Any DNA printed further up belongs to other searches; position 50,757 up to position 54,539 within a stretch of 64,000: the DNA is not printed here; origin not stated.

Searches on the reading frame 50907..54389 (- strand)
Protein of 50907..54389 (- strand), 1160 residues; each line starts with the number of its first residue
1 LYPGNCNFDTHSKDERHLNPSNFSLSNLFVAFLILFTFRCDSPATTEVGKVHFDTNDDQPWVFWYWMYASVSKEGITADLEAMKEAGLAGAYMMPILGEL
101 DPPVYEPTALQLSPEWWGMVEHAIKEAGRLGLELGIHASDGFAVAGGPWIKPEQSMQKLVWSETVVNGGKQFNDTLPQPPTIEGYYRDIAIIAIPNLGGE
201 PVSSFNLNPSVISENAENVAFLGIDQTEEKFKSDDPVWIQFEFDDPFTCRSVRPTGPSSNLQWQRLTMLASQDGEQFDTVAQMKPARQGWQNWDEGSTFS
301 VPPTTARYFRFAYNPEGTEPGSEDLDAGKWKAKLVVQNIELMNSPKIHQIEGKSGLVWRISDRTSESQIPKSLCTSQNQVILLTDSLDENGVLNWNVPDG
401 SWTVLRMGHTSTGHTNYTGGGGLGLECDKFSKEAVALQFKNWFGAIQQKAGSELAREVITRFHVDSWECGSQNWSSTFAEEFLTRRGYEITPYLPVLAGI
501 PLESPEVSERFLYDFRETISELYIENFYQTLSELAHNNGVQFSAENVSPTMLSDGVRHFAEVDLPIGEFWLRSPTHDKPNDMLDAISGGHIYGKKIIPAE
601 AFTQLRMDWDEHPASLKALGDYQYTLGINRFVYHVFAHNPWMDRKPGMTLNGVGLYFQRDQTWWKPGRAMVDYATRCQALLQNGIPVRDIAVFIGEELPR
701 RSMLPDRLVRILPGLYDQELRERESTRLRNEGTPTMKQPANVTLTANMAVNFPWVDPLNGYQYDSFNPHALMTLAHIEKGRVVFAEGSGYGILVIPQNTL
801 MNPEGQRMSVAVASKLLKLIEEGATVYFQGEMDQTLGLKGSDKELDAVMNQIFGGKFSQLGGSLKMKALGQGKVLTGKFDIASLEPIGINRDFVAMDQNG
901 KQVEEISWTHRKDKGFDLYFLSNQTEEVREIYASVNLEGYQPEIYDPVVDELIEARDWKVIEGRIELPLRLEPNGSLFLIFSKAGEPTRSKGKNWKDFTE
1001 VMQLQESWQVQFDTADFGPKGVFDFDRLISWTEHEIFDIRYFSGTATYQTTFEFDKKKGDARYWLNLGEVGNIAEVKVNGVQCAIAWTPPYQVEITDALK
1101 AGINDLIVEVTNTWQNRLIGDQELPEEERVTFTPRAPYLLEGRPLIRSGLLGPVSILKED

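Call 50: search_protein_families(library=pfam, proteins=[window:50907-54389:-], max_evalue=0.0001)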
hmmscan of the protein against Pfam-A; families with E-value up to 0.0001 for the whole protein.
window:50907-54389:- (1160 aa): 2 families
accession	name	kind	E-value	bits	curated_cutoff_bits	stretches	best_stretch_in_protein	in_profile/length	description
PF17132.9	Glyco_hydro_106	-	2.2e-168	562.5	29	2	57-705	6-553/743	alpha-L-rhamnosidase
PF22666.2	Glyco_hydro_2_N2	-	1.4e-07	32.1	27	1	1045-1125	49-132/167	Glycosyl hydrolase 2 galactose-binding domain-like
